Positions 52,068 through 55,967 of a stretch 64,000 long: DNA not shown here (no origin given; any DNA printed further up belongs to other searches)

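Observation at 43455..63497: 20-kb intronless ORF encoding a 6680-aa HECT E3 ligase with ankyrin-like repeats and a split HECT domain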

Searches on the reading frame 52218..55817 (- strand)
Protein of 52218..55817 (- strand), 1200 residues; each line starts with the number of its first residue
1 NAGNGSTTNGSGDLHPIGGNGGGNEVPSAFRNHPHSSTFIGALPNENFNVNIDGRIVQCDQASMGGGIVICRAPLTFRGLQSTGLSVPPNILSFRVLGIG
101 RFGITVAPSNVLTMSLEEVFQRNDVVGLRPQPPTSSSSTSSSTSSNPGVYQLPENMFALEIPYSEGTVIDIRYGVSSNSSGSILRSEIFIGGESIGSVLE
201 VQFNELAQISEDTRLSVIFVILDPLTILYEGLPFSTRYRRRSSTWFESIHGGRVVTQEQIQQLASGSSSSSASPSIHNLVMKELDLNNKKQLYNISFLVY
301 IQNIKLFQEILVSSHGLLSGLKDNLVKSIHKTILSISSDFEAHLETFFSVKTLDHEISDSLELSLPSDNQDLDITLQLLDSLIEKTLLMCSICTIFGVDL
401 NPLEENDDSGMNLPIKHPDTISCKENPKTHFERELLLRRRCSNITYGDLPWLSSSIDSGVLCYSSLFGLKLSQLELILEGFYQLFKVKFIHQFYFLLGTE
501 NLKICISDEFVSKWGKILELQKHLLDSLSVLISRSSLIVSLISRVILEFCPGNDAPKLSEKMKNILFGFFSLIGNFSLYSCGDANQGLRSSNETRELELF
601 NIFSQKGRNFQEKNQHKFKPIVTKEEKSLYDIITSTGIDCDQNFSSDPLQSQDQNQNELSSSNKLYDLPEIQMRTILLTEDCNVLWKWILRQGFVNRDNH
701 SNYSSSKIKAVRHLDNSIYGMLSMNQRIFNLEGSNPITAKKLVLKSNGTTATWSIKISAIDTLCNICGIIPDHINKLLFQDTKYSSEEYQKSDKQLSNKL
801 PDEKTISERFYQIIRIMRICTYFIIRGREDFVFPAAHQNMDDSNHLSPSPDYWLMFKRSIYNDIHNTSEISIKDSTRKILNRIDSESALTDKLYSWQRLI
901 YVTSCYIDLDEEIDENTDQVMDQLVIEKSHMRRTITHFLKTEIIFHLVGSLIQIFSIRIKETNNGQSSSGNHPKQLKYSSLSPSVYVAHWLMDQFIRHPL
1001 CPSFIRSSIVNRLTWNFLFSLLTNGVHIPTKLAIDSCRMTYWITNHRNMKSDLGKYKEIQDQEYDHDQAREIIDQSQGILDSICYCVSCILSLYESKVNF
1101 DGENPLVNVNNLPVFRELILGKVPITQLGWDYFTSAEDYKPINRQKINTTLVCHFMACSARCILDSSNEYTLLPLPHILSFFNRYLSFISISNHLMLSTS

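Call 17: search_solved_structures(query=A1, max_evalue=1, show_alignments=3)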
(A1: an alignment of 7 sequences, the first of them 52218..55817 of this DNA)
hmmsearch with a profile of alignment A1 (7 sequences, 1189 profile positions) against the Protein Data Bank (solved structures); distinct sequences matched with E-value up to 1: 0.

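Call 33: search_protein_representatives(alignment_id=A1)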
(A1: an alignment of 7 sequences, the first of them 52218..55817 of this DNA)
Query: 7 sequences, 1189 profile positions. Proteins with E-value up to 0.001 (for the whole library): 21; up to 1e-10: 20; up to 1e-30: 17. The best 21 are listed.
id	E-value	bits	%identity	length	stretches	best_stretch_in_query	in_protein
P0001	0.0e+00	2382.4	-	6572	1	1-1189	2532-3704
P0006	0.0e+00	2004.2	-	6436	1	1-1189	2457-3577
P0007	0.0e+00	1222.2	-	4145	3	626-1189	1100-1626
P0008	3.1e-91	323.0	-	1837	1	11-179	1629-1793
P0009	5.1e-73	262.7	-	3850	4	30-240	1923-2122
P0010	1.1e-71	258.2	-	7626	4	24-237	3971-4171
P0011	1.9e-47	178.0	-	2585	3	30-259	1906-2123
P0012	4.1e-39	150.4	-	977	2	30-235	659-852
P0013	1.0e-35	139.1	-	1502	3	18-308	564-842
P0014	6.6e-35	136.5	-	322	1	38-350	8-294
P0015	1.0e-34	135.8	-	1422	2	18-235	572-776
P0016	1.8e-34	135.0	-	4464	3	29-227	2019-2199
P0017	1.0e-32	129.2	-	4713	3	23-229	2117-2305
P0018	1.4e-32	128.8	-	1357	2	28-235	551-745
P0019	1.2e-31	125.7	-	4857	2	28-230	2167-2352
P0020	1.3e-31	125.6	-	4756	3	25-230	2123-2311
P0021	5.2e-31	123.6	-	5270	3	29-227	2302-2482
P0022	1.6e-28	115.3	-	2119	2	864-1036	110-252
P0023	1.4e-23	99.0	-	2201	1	867-1033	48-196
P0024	2.2e-22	95.0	-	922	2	90-353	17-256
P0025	2.0e-09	52.1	-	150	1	859-1007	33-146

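Call 34: list_cluster_members(proteins=[P0007, P0008, P0009, P0010, P0011, P0012, P0016, P0017, P0019, P0021])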
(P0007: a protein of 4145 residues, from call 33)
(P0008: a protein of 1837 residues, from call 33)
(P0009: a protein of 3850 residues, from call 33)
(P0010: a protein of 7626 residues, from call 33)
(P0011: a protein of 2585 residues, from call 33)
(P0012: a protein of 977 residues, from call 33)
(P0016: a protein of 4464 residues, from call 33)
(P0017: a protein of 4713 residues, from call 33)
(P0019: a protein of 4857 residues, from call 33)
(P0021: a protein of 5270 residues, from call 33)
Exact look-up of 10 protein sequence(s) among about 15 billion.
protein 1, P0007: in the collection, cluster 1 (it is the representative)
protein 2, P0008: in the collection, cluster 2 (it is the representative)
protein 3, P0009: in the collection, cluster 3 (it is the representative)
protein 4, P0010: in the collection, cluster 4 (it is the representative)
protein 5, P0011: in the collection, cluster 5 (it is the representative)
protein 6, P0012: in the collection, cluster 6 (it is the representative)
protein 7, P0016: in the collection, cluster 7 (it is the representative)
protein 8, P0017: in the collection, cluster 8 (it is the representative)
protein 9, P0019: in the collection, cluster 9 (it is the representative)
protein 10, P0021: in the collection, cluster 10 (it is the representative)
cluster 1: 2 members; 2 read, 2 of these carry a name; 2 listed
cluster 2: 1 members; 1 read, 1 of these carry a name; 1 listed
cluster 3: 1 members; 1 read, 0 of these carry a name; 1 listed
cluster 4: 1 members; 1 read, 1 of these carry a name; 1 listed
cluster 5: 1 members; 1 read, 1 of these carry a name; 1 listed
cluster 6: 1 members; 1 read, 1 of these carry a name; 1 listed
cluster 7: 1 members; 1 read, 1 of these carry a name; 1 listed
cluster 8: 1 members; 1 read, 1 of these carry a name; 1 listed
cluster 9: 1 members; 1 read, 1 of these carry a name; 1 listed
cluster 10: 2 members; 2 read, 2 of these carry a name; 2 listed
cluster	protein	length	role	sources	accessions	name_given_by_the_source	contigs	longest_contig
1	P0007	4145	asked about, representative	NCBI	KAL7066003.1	HECT domain-containing family protein, partial [Cryptosporidium serpentis]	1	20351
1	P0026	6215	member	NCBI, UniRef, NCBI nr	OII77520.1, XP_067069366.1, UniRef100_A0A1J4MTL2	HECT domain-containing family protein [Cryptosporidium andersoni] | HECT domain-containing family protein n=1 Tax=Cryptosporidium andersoni TaxID=117008 ...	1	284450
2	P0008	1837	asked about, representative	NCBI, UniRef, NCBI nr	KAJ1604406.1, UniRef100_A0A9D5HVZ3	ubiquitin ligase [Cryptosporidium canis] | Ubiquitin ligase n=1 Tax=Cryptosporidium canis TaxID=195482 RepID=A0A9D5HVZ3_9CRYT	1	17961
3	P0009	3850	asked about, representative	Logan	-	-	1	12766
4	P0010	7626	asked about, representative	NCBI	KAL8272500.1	hypothetical protein Esti_003623 [Eimeria stiedai]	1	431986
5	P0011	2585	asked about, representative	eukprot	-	GHVS01019495.1.p1 GENE.GHVS01019495.1~~GHVS01019495.1.p1 ORF type:complete len:2586 ...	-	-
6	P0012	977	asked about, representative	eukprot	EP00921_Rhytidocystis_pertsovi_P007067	GHVQ01011903.1.p1 GENE.GHVQ01011903.1~~GHVQ01011903.1.p1 ORF type:complete len:1012 ...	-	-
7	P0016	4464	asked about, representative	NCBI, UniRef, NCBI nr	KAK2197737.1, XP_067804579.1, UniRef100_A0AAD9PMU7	bifunctional HECT domain/Ankyrin repeat-containing domain superfamily/HECT [Babesia ... | Bifunctional HECT domain/Ankyrin repeat-containing domain superfamily/HECT n=1 ...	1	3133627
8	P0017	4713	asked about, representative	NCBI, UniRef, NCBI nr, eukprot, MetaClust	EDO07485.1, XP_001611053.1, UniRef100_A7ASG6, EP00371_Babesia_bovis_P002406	HECT/ubiquitin-transferase domain containing protein [Babesia bovis T2Bo] | HECT/ubiquitin-transferase domain containing protein n=1 Tax=Babesia bovis TaxID=5865 ... | XP_001611053.1 HECT/ubiquitin-transferase domain containing protein [Babesia bovis T2Bo]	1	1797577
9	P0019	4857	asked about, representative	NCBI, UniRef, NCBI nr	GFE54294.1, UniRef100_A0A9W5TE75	HECT ubiquitin-transferase domain containing protein [Babesia ovis] | HECT ubiquitin-transferase domain containing protein n=1 Tax=Babesia ovis TaxID=5869 ...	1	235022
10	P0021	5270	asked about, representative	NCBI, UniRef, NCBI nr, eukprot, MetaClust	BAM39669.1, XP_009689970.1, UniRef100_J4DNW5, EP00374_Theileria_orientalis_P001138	uncharacterized protein TOT_010001123 [Theileria orientalis strain Shintoku] | HECT domain-containing protein n=1 Tax=Theileria orientalis strain Shintoku TaxID=869250 ... | XP_009689970.1 uncharacterized protein TOT_010001123 [Theileria orientalis strain ...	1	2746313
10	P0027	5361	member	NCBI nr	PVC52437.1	hypothetical protein MACL_00000775 [Theileria orientalis]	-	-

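Call 35: predict_structure(alignment_id=A1)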
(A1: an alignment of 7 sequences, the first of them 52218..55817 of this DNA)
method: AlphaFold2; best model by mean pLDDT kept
length: 1200 residues; sequences in the alignment: 7
mean_pLDDT: 35.9   pTM: 0.33
mean pLDDT of the five models: 35.9, 35.0, 33.7, 33.6, 32.4
residues with pLDDT >= 90: 0; 70-90: 21; 50-70: 111; < 50: 1068
segments of 3 or more residues with pLDDT < 50: 1-171, 173-185, 189-318, 353-359, 394-468, 495-511, 547-556, 570-1200
pLDDT, mean of each block of 10 residues (from residue 1): 25 27 29 32 34 35 36 35 31 38 39 32 30 26 30 34 44 43 47 43 37 37 36 27 28 32 31 27 29 31 42 45 62 71 72 45 56 67 56 43 27 28 30 30 27 28 44 68 67 48 43 58 55 51 48 48 54 35 30 32 28 29 34 30 28 29 27 27 33 29 27 26 25 29 27 27 30 36 35 37 40 37 31 26 28 28 28 29 30 34 34 40 42 37 33 28 32 25 29 32 31 31 31 34 34 38 39 36 35 31 31 32 32 29 31 35 33 33 31 27
secondary structure, 60 per line:
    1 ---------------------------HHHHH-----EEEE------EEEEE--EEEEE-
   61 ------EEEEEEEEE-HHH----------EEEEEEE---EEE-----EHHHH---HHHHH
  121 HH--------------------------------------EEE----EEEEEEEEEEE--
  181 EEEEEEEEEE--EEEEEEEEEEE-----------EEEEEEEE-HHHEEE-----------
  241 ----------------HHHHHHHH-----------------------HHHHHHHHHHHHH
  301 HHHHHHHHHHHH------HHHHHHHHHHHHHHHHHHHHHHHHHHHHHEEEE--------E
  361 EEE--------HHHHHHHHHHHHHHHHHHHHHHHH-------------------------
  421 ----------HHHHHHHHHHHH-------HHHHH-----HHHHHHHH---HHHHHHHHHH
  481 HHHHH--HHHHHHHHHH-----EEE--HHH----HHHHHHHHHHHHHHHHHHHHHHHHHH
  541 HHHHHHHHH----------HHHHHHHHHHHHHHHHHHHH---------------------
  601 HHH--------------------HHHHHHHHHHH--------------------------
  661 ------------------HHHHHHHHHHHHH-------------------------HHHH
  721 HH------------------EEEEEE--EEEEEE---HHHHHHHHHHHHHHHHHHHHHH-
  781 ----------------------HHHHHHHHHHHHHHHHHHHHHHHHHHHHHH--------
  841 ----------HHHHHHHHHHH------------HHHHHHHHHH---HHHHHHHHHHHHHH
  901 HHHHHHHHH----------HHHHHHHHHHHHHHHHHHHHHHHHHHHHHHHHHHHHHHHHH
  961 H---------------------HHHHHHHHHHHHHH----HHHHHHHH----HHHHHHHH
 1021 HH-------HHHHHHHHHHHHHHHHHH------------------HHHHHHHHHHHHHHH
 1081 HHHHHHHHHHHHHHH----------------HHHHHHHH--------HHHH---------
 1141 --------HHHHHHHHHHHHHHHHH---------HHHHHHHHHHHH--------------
elements in order (helices of 4 or more, strands of 3 or more residues): H28-32 E38-41 E48-52 E55-59 E67-75 E90-96 E100-102 H109-112 H116-122 E161-163 E168-178 E181-190 E193-203 E215-222 E227-229 H257-264 H288-312 H319-347 E348-351 E360-363 H372-395 H431-442 H450-454 H460-467 H471-485 H488-497 E503-505 H515-549 H560-579 H624-634 H679-691 H717-722 E741-746 E749-754 H758-779 H803-832 H851-861 H874-883 H887-909 H920-961 H983-996 H1001-1008 H1013-1022 H1030-1047 H1066-1095 H1112-1119 H1128-1131 H1149-1165 H1175-1186

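Call 36: search_protein_families(library=pfam, proteins=[P0012, P0013, P0014, P0015, P0018, P0024, P0025, P0011], max_evalue=0.1)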
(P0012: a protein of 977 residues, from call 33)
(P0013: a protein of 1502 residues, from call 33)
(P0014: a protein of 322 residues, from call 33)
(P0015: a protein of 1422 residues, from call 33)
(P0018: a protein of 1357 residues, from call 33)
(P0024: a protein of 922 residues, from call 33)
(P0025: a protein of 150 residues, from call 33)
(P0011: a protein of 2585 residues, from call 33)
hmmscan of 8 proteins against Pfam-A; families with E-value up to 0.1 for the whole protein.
P0012 (977 aa): 0 families

P0013 (1502 aa): 0 families

P0014 (322 aa): 1 family
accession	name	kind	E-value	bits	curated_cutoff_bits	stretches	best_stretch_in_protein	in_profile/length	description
PF09074.15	Mer2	-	0.0018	18.6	27.7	1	220-278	128-185/193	Mer2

P0015 (1422 aa): 0 families

P0018 (1357 aa): 0 families

P0024 (922 aa): 0 families

P0025 (150 aa): 0 families

P0011 (2585 aa): 0 families

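Call 45: list_cluster_members(proteins=[P0013, P0014, P0015, P0018, P0020, P0022, P0023, P0024, P0025, P0004])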
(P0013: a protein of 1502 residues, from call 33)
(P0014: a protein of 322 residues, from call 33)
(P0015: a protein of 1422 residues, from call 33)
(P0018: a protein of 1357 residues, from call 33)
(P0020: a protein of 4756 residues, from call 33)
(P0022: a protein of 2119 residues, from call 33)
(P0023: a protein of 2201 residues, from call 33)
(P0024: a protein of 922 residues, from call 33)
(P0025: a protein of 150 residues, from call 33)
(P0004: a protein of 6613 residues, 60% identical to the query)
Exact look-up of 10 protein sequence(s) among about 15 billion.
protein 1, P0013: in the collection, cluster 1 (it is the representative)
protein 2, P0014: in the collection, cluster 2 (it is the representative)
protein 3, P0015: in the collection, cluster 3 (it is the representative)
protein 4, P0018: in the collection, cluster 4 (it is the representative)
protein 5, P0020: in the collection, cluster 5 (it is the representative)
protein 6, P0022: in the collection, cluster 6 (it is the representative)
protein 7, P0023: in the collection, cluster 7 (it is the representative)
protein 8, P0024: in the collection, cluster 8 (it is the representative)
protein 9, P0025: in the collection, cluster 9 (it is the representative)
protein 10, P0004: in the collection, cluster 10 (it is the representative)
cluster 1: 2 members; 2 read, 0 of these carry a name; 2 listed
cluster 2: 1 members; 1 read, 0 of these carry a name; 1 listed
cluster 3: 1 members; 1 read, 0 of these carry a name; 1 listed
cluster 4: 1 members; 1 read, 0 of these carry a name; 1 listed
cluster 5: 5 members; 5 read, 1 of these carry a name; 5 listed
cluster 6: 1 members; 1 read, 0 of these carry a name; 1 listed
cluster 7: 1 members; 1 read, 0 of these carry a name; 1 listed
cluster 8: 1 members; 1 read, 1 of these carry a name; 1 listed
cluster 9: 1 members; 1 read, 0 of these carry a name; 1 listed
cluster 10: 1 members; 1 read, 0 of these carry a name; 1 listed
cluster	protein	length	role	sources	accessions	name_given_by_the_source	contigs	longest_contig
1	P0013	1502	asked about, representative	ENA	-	-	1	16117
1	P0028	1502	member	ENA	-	-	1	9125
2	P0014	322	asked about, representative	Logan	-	-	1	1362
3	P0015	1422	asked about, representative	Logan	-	-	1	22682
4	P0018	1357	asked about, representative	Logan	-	-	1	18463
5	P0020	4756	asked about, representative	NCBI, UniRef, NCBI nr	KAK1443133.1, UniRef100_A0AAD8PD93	hypothetical protein BgAZ_200090 [Babesia gibsoni] | HECT domain-containing protein n=1 Tax=Babesia gibsoni TaxID=33632 RepID=A0AAD8PD93_BABGI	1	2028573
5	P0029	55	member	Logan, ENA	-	-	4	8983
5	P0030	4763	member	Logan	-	-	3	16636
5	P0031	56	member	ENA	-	-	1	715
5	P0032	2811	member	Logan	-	-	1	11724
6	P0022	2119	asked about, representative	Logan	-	-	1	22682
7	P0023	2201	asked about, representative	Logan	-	-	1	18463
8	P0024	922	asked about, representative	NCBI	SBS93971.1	HECT-domain (ubiquitin-transferase), putative, partial [Plasmodium ovale curtisi]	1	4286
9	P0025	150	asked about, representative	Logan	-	-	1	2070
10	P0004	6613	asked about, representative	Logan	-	-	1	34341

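Call 65: fold_search(model_id=the predicted structure, library=pdb)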
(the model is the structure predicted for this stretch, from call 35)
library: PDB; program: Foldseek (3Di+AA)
matches with E <= 10: 715; with E <= 0.001: 0
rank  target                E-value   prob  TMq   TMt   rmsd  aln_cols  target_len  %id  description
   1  7wug_1                4.0e-03  0.77  0.07  0.17  22.9       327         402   12  GID subcomplex: Gid12 bound Substrate Receptor Scaffolding module (released 2022-06-08)
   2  7bre_A                1.4e-02  0.92  0.08  0.36  10.4       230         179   12  The crystal structure of MLL2 in complex with ASH2L and RBBP5 (released 2020-07-22)
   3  5t9x_C                1.5e-02  0.57  0.07  0.19  11.6       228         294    5  Crystal structure of BuGH16Bwt (released 2017-09-13)
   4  4le4_A                1.5e-02  0.20  0.05  0.13  16.6       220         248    8  Crystal structure of PaGluc131A with cellotriose (released 2013-09-11)
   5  7qo7_A                2.1e-02  0.23  0.06  0.06  21.5       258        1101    9  SARS-CoV-2 S Omicron Spike B.1.1.529 (released 2022-01-19)
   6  1ux6                  2.3e-02  0.92  0.09  0.25  12.4       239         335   10  Structure of a thrombospondin C-terminal fragment reveals a novel calcium core in the type 3 repeats (released 2004-03-18)
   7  5t9x_A                2.5e-02  0.57  0.07  0.20  11.2       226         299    6  Crystal structure of BuGH16Bwt (released 2017-09-13)
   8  8yz5_A                2.5e-02  0.14  0.05  0.06  20.8       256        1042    8  SARS-CoV-2 Delta Spike in complex with Fab of JE-5C (released 2024-06-05)
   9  3w9a_A                2.6e-02  0.20  0.06  0.17  13.3       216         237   12  Crystal structure of the catalytic domain of the glycoside hydrolase family 131 protein from Coprinopsis cinerea (released 2013-05-22)
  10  7qo9_A                2.9e-02  0.15  0.05  0.09  21.8       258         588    8  SARS-CoV-2 S Omicron Spike B.1.1.529 - RBD and NTD (Local) (released 2022-01-26)
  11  7bre_D                3.4e-02  0.93  0.08  0.37   9.4       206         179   10  The crystal structure of MLL2 in complex with ASH2L and RBBP5 (released 2020-07-22)
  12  7nsb_a                3.8e-02  0.20  0.07  0.13  25.8       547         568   11  Supramolecular assembly module of yeast Chelator-GID SR4 E3 ubiquitin ligase (released 2021-05-05)
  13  4le3_C                4.2e-02  0.20  0.05  0.17  14.9       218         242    7  Crystal structure of a GH131 beta-glucanase catalytic domain from Podospora anserina (released 2013-09-11)
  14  4le3_D                4.4e-02  0.09  0.05  0.12  15.6       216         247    7  Crystal structure of a GH131 beta-glucanase catalytic domain from Podospora anserina (released 2013-09-11)
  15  3w9a_C                4.7e-02  0.15  0.06  0.16  13.8       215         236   12  Crystal structure of the catalytic domain of the glycoside hydrolase family 131 protein from Coprinopsis cinerea (released 2013-05-22)
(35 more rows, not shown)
